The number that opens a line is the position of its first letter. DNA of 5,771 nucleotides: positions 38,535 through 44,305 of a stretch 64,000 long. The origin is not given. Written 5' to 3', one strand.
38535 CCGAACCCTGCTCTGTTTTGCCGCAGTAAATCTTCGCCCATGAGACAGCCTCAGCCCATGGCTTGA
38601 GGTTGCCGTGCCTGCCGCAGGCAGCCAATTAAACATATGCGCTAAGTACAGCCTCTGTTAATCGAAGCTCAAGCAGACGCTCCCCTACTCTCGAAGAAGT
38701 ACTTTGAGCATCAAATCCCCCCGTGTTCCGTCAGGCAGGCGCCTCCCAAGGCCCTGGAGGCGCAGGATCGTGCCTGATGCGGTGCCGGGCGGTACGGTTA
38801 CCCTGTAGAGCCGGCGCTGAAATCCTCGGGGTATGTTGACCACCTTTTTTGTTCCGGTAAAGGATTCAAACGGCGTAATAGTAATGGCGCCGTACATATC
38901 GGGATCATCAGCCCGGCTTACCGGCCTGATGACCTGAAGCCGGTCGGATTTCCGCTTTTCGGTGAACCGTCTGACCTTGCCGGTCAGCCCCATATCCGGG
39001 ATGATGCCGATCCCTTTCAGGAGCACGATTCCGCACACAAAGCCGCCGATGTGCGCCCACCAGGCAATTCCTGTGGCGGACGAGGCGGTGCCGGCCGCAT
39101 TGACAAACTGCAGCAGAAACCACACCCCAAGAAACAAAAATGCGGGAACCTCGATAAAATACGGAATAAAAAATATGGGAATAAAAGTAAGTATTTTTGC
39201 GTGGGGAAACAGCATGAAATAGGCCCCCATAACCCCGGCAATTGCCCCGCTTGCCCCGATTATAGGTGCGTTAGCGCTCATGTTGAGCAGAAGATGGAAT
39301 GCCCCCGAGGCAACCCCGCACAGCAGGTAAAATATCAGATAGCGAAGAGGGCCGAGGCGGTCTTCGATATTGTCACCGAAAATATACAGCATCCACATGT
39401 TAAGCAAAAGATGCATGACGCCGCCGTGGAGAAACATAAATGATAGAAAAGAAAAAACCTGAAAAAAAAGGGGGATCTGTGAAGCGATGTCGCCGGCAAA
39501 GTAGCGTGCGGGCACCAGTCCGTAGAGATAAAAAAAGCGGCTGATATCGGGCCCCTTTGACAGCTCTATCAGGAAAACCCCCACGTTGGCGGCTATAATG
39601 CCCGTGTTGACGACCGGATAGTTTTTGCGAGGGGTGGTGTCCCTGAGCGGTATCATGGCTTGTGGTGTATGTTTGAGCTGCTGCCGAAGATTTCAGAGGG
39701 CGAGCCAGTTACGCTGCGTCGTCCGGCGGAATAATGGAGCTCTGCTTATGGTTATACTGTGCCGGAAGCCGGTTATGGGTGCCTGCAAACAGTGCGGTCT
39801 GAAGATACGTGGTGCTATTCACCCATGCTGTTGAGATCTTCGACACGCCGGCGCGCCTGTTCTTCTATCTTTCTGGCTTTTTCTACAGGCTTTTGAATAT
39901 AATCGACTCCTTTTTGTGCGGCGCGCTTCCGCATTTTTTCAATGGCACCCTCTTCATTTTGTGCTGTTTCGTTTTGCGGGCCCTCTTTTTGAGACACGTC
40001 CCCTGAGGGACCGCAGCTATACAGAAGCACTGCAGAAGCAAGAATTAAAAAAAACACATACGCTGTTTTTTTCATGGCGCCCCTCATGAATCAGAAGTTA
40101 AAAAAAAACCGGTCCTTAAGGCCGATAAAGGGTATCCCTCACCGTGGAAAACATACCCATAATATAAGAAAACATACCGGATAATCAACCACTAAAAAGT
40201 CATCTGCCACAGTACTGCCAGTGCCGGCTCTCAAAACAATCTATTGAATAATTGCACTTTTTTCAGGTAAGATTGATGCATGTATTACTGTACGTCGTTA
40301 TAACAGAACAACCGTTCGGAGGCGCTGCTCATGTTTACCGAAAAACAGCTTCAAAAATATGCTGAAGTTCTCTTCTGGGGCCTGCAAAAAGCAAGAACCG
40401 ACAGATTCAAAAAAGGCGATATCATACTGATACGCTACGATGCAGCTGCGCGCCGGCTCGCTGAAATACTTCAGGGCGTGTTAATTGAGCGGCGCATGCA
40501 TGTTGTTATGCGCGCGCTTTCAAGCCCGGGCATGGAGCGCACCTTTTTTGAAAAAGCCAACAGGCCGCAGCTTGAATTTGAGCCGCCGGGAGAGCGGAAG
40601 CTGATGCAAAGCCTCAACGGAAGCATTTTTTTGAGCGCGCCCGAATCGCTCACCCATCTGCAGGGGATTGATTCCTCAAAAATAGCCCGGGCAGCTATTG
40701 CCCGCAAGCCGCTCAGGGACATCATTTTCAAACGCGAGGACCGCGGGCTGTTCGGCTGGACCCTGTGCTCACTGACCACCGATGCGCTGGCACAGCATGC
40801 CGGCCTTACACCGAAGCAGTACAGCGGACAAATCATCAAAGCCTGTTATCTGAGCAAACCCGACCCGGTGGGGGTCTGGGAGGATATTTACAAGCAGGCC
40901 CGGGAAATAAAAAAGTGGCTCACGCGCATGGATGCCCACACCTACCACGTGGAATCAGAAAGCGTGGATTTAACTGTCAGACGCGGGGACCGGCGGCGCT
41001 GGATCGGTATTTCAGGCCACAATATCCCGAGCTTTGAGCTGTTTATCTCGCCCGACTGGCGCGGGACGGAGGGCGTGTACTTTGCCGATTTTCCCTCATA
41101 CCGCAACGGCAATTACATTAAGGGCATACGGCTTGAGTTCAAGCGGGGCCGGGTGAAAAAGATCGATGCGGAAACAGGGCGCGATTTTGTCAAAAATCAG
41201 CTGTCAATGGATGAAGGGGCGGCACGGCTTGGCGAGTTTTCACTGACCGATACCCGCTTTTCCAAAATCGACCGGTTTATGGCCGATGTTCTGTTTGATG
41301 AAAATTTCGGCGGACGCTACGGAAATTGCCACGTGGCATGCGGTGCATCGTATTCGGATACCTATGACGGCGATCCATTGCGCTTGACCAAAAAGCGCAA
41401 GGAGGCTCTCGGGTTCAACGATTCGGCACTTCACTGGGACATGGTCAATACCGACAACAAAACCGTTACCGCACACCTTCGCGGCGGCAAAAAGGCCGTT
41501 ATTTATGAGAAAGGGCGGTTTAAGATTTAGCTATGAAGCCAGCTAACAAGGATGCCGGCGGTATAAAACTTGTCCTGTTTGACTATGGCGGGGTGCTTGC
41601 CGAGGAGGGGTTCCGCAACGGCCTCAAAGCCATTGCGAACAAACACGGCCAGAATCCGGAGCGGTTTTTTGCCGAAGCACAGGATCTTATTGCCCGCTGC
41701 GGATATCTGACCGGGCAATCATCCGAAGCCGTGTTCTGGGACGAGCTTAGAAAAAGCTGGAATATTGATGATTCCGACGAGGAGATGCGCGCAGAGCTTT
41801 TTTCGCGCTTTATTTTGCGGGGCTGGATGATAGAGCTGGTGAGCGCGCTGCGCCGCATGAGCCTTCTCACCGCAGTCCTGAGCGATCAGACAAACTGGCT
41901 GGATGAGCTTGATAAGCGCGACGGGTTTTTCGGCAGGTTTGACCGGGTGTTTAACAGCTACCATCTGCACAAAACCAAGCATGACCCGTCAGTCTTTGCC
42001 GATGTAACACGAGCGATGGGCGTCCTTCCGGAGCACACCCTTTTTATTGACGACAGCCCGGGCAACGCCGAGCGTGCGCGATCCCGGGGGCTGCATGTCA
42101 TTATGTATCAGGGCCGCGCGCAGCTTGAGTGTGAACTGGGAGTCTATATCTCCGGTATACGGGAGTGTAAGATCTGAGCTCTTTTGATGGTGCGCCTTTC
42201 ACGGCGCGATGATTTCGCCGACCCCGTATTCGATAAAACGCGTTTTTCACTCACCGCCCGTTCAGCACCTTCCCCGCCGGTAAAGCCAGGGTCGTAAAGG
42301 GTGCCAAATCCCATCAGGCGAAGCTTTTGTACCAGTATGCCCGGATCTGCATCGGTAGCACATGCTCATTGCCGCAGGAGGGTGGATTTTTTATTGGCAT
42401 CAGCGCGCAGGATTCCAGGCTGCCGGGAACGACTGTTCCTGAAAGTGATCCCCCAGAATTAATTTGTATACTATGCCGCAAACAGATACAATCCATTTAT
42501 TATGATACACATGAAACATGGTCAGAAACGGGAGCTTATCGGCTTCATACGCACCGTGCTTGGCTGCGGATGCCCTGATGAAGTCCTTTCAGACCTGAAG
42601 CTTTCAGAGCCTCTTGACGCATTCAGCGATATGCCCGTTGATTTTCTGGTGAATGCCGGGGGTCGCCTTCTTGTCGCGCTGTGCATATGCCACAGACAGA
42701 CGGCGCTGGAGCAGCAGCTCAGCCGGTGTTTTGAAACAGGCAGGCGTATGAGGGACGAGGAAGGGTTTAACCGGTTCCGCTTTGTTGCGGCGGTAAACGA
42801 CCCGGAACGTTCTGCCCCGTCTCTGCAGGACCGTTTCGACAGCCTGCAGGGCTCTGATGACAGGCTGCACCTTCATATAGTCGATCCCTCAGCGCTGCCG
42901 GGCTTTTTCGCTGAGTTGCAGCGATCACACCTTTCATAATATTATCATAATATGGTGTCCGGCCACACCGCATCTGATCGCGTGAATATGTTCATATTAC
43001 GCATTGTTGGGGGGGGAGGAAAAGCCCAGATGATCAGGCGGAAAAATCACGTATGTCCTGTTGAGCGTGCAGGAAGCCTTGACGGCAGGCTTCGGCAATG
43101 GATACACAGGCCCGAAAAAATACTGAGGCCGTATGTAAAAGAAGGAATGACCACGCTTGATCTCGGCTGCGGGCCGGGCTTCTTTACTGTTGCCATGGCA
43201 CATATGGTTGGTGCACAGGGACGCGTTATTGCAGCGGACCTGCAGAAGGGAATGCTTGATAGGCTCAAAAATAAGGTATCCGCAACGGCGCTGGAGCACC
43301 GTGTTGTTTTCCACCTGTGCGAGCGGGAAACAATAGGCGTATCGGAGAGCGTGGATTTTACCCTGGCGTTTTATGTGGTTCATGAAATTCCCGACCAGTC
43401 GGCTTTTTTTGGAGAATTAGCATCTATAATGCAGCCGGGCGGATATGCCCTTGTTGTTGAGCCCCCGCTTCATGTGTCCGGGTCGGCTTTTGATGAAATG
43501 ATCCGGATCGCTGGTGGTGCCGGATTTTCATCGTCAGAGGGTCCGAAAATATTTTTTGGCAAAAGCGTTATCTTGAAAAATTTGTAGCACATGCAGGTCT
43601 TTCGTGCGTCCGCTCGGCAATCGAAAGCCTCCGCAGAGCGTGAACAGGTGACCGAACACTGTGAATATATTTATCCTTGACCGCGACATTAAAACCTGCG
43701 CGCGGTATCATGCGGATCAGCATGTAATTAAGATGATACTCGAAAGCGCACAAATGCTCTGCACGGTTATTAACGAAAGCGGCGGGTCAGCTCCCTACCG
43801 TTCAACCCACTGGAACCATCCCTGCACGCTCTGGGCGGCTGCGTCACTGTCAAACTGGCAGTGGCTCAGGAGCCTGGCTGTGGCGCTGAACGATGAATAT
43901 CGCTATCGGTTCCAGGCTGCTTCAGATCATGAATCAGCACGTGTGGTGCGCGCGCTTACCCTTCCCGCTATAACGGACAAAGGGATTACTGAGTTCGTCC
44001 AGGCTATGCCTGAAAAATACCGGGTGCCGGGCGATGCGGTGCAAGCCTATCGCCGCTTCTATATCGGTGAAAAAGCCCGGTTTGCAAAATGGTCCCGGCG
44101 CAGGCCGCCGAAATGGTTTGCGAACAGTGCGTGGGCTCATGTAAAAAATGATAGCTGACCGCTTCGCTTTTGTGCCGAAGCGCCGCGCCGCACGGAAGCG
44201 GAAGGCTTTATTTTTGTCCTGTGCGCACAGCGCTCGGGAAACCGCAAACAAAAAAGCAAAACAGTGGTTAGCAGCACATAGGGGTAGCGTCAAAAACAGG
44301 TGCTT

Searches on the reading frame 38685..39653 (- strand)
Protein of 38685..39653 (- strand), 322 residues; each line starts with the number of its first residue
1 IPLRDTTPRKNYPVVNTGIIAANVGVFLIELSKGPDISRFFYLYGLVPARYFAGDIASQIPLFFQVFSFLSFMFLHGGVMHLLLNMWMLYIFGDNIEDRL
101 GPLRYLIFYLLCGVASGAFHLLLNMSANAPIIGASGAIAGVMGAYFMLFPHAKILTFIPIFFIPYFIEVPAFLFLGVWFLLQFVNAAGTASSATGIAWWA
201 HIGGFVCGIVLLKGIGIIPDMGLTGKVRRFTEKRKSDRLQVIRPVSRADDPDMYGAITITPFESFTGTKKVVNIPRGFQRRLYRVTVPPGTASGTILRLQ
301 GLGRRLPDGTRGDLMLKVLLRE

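Call 8: search_protein_families(library=pfam, proteins=[window:38685-39653:-], max_evalue=0.001)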
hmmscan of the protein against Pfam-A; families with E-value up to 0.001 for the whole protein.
window:38685-39653:- (322 aa): 2 families
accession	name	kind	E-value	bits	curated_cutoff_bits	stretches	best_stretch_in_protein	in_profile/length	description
PF01694.28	Rhomboid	-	5.2e-33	114.7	22.6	1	65-211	3-136/143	Rhomboid domain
PF01556.23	DnaJ_C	-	7.2e-06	26.5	26.6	1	257-318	5-70/152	DnaJ C terminal domain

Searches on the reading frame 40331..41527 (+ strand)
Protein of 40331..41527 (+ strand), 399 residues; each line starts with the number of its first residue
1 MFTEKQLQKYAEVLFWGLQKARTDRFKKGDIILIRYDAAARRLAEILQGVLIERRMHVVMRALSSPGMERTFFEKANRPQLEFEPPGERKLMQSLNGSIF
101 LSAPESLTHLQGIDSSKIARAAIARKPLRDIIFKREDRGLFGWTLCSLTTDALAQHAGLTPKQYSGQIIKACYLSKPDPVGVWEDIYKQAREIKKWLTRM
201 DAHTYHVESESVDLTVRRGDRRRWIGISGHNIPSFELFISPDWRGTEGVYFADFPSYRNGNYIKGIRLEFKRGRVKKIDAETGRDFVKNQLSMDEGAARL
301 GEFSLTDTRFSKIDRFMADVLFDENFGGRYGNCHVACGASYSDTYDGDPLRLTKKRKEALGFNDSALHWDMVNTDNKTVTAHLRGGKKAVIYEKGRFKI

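Call 8: search_protein_families(library=pfam, proteins=[window:40331-41527:+], max_evalue=0.001)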
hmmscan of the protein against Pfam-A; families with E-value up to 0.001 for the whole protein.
window:40331-41527:+ (399 aa): 1 family
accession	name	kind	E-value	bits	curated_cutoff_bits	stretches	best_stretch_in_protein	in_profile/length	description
PF02073.20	Peptidase_M29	-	2.1e-104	350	27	1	4-397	2-406/406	Thermophilic metalloprotease (M29)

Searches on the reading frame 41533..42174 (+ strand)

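Call 8: search_protein_families(library=pfam, proteins=[window:41533-42174:+], max_evalue=0.001)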
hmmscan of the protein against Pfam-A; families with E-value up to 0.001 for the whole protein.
window:41533-42174:+ (214 aa): 2 families
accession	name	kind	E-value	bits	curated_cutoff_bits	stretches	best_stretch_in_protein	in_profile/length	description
PF00702.32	Hydrolase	-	5.7e-10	40.3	26.4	1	11-180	1-185/191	haloacid dehalogenase-like hydrolase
PF13419.12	HAD_2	-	3.1e-05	24.6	23.8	1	65-191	46-177/178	Haloacid dehalogenase-like hydrolase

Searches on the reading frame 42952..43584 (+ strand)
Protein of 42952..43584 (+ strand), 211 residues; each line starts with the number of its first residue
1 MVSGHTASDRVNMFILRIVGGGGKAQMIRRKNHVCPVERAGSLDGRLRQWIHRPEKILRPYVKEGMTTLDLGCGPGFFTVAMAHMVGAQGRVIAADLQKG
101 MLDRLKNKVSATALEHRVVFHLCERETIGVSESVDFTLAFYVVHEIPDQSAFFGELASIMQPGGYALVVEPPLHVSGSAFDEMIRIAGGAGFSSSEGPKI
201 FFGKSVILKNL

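Call 8: search_protein_families(library=pfam, proteins=[window:42952-43584:+], max_evalue=0.001)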
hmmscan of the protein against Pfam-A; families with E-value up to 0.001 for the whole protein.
window:42952-43584:+ (211 aa): 10 families
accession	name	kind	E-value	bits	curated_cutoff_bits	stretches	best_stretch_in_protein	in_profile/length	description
PF13847.12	Methyltransf_31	-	2.1e-16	60.3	27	1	63-171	2-112/145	Methyltransferase domain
PF13649.12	Methyltransf_25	-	1.8e-14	54.6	27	1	69-164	2-97/97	Methyltransferase domain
PF08241.18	Methyltransf_11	-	7.5e-14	52.6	21.2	1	69-167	1-94/95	Methyltransferase domain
PF01209.24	Ubie_methyltran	-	2.6e-10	40.5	20.1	1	61-170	44-153/233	ubiE/COQ5 methyltransferase family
PF08242.18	Methyltransf_12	-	9.8e-10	39.5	30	1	69-165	1-97/98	Methyltransferase domain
PF13489.12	Methyltransf_23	-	2e-09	37.8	27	1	47-171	9-119/164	Methyltransferase domain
PF01135.25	PCMT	-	1.8e-08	34.8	20.3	1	62-122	71-130/210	Protein-L-isoaspartate(D-aspartate) O-methyltransferase (PCMT)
PF01728.25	FtsJ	-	1.2e-07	32.3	24.1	1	62-116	19-72/181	FtsJ-like methyltransferase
PF01189.24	Methyltr_RsmB-F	-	6.3e-05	23.2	27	1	63-125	7-69/199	16S rRNA methyltransferase RsmB/F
PF02353.26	CMAS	-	0.00016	21.5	27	1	62-167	60-163/273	Mycolic acid cyclopropane synthetase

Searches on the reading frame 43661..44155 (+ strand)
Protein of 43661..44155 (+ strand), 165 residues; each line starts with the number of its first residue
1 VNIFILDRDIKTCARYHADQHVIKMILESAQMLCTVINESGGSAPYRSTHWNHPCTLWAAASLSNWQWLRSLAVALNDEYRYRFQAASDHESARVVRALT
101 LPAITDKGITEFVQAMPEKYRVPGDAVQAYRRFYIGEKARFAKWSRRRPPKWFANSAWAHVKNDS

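Call 8: search_protein_families(library=pfam, proteins=[window:43661-44155:+], max_evalue=0.001)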
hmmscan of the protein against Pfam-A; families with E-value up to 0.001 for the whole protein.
window:43661-44155:+ (165 aa): 0 families

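Call 15: search_protein_families(library=ncbifam, proteins=[window:43661-44155:+], max_evalue=0.1)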
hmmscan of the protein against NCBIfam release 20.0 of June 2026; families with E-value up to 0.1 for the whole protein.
window:43661-44155:+ (165 aa): 1 family
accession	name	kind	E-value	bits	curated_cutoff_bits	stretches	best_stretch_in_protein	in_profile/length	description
NF008562.0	PRK11508.1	equivalog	0.053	13.7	191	1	66-137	21-92/109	sulfurtransferase TusE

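Call 88: search_protein_families(library=pfam, proteins=[window:43661-44155:+], max_evalue=1)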
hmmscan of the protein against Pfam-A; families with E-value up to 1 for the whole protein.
window:43661-44155:+ (165 aa): 1 family
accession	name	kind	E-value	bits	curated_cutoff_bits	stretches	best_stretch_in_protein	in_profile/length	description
PF03013.19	Pyr_excise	-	0.0015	19.3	23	1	1-83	1-71/81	Pyrimidine dimer DNA glycosylase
